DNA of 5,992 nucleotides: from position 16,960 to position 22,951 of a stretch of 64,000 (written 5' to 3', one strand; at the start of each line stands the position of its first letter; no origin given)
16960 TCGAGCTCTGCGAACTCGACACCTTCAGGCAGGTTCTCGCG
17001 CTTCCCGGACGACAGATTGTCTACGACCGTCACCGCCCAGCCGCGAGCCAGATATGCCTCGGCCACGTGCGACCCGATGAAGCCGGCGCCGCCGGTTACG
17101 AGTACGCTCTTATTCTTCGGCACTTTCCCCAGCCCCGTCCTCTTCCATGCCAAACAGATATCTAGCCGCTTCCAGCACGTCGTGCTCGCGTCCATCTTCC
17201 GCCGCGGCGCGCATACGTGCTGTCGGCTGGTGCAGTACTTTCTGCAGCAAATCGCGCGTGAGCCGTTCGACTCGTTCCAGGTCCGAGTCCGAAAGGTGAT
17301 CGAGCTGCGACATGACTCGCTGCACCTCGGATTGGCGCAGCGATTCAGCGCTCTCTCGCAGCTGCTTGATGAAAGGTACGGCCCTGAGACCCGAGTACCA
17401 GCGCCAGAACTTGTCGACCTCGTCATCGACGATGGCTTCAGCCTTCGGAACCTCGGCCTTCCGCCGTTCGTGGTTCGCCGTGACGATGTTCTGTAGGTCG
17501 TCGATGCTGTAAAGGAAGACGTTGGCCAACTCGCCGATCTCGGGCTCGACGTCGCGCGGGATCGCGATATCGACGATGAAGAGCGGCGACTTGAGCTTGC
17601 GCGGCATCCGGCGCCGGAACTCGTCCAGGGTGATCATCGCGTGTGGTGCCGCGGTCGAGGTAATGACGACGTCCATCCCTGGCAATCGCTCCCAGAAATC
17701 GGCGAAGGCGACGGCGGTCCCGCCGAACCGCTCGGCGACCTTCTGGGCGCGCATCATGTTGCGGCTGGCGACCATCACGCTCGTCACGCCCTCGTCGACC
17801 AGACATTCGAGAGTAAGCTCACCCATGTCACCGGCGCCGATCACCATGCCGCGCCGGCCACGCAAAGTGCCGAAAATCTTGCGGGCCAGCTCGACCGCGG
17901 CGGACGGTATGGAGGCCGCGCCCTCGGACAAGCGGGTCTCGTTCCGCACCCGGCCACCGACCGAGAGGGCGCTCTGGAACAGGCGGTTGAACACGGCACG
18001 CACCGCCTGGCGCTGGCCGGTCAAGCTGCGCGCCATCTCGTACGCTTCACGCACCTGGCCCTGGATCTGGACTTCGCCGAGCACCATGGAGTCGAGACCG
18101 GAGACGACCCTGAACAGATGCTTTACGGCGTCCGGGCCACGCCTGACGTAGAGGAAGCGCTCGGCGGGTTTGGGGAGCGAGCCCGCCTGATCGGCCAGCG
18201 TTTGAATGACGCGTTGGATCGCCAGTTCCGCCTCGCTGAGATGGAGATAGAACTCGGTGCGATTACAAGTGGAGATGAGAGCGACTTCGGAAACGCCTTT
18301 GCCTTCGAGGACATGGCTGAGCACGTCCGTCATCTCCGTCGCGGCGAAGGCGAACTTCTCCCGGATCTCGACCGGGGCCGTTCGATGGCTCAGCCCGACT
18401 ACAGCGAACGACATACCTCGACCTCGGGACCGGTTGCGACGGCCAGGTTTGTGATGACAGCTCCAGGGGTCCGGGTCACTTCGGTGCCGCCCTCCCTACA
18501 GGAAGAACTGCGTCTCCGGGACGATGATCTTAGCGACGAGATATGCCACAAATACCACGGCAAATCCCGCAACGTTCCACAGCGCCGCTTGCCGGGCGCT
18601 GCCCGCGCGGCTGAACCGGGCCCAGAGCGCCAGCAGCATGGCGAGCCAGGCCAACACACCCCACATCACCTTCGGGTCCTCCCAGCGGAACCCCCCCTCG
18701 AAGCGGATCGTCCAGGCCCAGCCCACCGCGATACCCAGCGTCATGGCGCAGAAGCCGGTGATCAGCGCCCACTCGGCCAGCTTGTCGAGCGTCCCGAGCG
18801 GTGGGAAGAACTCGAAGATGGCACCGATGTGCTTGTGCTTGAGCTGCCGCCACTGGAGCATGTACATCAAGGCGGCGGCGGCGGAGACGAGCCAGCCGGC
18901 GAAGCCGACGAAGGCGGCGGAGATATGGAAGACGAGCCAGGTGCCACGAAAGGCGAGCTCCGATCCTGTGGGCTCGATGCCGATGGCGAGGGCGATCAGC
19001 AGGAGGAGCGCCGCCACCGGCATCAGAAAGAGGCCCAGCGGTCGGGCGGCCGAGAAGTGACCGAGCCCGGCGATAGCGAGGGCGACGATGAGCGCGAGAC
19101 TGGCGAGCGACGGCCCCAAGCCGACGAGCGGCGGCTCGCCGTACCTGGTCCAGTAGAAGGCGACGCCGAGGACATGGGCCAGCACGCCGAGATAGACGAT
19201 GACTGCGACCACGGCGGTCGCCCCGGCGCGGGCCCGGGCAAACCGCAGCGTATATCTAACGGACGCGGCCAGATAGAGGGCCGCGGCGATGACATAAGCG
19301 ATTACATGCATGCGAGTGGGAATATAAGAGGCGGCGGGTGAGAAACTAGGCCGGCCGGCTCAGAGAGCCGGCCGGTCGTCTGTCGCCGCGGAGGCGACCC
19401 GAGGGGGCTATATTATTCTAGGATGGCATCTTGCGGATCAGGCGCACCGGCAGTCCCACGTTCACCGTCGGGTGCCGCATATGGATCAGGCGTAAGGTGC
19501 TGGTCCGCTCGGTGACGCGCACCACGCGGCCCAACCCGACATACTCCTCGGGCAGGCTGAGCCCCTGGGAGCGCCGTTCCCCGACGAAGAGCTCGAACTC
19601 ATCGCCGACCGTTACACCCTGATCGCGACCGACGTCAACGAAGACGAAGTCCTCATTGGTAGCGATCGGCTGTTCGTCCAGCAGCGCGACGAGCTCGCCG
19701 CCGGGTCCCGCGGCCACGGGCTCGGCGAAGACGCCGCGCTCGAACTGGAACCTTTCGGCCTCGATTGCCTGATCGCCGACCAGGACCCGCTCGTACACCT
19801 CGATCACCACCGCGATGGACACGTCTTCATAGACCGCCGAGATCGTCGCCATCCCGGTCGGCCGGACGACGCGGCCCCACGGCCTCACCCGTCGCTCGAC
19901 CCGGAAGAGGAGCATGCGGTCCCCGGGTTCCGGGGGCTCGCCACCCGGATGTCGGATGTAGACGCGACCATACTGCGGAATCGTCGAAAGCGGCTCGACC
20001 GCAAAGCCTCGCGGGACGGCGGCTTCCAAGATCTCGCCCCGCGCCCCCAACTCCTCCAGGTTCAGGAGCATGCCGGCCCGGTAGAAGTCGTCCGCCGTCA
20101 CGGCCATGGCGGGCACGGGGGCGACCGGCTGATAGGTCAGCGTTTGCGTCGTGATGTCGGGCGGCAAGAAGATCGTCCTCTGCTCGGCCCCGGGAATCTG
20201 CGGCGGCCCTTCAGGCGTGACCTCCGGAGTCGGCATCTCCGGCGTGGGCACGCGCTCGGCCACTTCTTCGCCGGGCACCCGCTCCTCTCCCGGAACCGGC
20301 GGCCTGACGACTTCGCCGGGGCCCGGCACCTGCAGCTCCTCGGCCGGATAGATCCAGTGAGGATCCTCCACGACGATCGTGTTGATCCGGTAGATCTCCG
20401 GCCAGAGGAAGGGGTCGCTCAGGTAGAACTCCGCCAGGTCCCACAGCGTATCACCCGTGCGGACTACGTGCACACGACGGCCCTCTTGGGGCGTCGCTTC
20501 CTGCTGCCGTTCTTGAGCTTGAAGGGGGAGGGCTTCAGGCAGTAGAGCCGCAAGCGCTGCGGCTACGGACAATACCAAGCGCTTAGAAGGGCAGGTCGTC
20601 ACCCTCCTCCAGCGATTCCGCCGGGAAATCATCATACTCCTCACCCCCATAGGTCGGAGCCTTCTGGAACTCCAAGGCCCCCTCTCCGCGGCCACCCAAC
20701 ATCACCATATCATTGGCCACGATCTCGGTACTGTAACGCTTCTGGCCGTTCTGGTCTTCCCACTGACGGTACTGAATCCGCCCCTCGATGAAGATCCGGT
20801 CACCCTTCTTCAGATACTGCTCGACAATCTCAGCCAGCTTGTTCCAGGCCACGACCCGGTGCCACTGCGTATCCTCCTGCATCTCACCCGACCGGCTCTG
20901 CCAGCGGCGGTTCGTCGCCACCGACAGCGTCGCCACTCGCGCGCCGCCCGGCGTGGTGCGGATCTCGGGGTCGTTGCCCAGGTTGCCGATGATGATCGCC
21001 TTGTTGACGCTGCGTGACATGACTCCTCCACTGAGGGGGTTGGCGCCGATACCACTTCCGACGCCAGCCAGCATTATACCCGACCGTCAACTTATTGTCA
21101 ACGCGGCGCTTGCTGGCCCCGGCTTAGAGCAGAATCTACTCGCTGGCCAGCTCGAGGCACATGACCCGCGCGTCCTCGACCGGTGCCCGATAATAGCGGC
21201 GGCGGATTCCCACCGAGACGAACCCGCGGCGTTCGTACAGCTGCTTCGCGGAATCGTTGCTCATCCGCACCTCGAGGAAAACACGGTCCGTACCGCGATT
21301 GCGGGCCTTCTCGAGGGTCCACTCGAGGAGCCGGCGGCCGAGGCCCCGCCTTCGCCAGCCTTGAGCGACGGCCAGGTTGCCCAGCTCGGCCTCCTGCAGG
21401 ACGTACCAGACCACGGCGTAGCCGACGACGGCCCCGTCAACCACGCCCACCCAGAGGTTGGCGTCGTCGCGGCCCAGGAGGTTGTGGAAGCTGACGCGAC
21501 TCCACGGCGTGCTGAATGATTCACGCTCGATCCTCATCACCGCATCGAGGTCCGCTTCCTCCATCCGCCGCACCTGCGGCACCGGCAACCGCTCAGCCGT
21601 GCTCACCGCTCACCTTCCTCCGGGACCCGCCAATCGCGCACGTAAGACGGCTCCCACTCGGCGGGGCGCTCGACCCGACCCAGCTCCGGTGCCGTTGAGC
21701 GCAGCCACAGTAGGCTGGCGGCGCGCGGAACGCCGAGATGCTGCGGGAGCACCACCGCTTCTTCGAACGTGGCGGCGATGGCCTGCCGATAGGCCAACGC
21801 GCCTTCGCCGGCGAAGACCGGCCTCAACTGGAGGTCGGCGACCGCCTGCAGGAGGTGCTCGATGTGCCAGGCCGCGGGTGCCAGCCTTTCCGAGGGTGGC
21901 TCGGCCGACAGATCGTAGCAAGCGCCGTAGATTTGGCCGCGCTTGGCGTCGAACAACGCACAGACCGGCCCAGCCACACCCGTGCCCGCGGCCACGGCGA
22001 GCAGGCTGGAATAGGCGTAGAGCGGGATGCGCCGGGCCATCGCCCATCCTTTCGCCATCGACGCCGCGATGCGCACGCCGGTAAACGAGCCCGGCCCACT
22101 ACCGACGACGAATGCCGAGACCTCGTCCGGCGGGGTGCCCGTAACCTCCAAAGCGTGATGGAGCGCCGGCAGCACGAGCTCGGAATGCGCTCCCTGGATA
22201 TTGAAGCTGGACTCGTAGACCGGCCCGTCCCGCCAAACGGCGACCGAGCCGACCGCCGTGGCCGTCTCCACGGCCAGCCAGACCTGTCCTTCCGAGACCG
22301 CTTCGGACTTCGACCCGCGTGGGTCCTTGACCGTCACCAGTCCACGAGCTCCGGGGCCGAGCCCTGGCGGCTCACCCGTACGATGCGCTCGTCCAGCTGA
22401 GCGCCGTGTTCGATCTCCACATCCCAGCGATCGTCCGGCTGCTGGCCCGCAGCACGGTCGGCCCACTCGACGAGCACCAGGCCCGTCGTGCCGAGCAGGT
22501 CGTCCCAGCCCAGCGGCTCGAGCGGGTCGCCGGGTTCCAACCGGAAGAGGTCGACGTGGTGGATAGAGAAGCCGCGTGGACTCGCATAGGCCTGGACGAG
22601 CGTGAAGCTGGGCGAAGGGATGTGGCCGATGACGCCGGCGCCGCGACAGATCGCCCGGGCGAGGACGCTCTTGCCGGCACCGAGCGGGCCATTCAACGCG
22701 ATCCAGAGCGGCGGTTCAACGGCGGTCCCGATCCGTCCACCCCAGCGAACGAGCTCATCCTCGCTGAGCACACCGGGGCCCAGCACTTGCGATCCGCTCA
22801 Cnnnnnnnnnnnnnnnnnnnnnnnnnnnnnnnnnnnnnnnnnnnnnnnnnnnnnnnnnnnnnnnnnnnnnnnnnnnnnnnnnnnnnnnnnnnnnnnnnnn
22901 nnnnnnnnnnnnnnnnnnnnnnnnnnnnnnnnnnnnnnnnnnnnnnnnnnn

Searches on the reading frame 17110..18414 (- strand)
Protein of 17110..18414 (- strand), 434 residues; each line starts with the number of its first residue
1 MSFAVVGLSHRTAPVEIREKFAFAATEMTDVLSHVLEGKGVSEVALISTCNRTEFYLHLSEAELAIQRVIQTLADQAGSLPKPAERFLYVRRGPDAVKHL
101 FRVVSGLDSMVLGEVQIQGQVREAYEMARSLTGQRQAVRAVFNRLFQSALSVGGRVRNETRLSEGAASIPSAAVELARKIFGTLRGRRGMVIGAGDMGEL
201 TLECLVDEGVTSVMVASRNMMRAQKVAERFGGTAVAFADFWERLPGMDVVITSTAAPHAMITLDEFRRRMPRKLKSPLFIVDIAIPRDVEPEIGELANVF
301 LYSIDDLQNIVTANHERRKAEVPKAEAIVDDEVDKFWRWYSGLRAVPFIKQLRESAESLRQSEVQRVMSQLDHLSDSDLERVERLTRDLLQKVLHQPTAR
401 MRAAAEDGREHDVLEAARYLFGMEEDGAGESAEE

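Call 8: search_protein_families(library=pfam, proteins=[window:17110-18414:-])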
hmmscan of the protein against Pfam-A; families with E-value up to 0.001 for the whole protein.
window:17110-18414:- (434 aa): 4 families
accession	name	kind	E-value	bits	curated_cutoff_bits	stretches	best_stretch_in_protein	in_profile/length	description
PF05201.20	GlutR_N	-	5.3e-48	163.1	27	1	6-160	1-151/151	Glutamyl-tRNAGlu reductase, N-terminal domain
PF01488.26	Shikimate_DH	-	1.9e-38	132.1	24.3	1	175-310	1-138/138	Shikimate / quinate 5-dehydrogenase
PF00745.25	GlutR_dimer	-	6.1e-30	103.9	22.9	1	324-422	1-98/99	Glutamyl-tRNAGlu reductase, dimerisation domain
PF03807.23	F420_oxidored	-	1.3e-06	29.3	21.6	1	191-267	4-80/94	NADP oxidoreductase coenzyme F420-dependent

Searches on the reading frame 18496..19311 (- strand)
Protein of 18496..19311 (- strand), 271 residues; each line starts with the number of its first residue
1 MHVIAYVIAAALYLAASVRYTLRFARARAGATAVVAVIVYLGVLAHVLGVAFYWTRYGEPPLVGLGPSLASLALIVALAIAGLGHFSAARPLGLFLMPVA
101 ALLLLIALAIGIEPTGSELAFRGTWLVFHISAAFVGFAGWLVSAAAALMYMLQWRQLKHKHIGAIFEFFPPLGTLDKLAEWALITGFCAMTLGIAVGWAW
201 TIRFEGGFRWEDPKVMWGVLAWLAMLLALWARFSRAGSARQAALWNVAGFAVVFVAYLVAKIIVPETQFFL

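Call 8: search_protein_families(library=pfam, proteins=[window:18496-19311:-])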
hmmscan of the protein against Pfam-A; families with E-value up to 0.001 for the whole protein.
window:18496-19311:- (271 aa): 1 family
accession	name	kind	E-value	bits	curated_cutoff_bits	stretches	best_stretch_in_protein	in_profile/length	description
PF01578.25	Cytochrom_C_asm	-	1.8e-22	80.5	29.9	1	75-262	14-206/212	Cytochrome C assembly protein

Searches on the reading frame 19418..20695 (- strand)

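Call 8: search_protein_families(library=pfam, proteins=[window:19418-20695:-])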
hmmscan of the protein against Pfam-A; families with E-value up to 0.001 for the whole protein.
window:19418-20695:- (425 aa): 0 families

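Call 63: search_protein_families(library=ncbifam, proteins=[window:19418-20635:-], max_evalue=0.00001)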
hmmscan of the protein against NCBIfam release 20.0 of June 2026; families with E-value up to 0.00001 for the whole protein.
window:19418-20635:- (405 aa): 1 family
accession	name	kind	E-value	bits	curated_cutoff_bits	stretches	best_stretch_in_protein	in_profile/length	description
NF008399.0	PRK11198.1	equivalog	2.8e-07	31.1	134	1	42-104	84-146/149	peptidoglycan-binding protein LysM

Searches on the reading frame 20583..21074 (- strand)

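Call 8: search_protein_families(library=pfam, proteins=[window:20583-21074:-])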
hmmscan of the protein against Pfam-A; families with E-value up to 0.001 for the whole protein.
window:20583-21074:- (163 aa): 2 families
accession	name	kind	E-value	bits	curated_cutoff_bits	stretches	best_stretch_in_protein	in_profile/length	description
PF00436.31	SSB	-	5.3e-42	142.5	26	1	23-126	1-104/104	Single-strand binding protein family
PF01336.31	tRNA_anti-codon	-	0.00095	19.5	27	0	73-124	30-73/75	OB-fold nucleic acid binding domain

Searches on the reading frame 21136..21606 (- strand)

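Call 8: search_protein_families(library=pfam, proteins=[window:21136-21606:-])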
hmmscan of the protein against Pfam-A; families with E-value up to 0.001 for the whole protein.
window:21136-21606:- (156 aa): 8 families
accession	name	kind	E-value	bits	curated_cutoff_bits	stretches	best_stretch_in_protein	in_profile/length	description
PF00583.31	Acetyltransf_1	-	8e-23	81.4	20.7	1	21-129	2-116/116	Acetyltransferase (GNAT) family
PF13508.13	Acetyltransf_7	-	2.6e-15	57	27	1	48-130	2-83/84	Acetyltransferase (GNAT) domain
PF13673.13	Acetyltransf_10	-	8.9e-12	45.5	23.6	1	29-133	11-111/128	Acetyltransferase (GNAT) domain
PF08445.16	FR47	-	1.2e-08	35.2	22.1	1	53-131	2-79/86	FR47-like protein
PF24553.2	Rv0428c_C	-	0.00017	21.8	27.2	1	41-132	125-218/224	Probable histone acetyltransferase Rv0428c C-terminal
PF13527.13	Acetyltransf_9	-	0.0002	21.8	25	0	12-129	2-124/127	Acetyltransferase (GNAT) domain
PF13302.13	Acetyltransf_3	-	0.00071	20.7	25.4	0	13-130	5-138/138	Acetyltransferase (GNAT) domain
PF13523.12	Acetyltransf_8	-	0.00099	19.2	27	0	86-133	93-141/145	Acetyltransferase (GNAT) domain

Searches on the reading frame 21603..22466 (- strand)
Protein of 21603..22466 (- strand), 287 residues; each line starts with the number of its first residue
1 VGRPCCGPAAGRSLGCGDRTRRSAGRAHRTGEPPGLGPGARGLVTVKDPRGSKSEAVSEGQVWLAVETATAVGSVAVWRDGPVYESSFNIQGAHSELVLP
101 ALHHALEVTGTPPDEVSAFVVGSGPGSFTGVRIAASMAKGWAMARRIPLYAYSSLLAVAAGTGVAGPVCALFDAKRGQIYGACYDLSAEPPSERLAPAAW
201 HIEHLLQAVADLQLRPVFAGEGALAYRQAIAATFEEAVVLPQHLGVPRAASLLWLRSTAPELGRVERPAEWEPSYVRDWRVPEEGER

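Call 9: search_protein_families(library=pfam, proteins=[window:21603-22466:-])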
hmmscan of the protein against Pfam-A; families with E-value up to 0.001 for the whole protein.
window:21603-22466:- (287 aa): 1 family
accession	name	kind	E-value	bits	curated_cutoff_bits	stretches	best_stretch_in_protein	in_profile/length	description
PF00814.31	TsaD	-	2.9e-23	83.4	24.8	1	93-243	28-206/264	tRNA N6-adenosine threonylcarbamoyltransferase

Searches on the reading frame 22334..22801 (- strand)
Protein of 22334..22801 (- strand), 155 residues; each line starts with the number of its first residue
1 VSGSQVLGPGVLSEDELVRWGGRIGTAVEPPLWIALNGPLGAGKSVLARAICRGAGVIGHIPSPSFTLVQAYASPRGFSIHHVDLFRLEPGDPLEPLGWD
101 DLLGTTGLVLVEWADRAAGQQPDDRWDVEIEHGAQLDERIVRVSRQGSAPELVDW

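Call 9: search_protein_families(library=pfam, proteins=[window:22334-22801:-])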
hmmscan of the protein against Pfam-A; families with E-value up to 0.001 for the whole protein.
window:22334-22801:- (155 aa): 1 family
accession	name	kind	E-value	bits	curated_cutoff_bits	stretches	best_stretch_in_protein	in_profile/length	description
PF02367.23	TsaE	-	7.2e-29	100.8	26.6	1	13-134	3-122/128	Threonylcarbamoyl adenosine biosynthesis protein TsaE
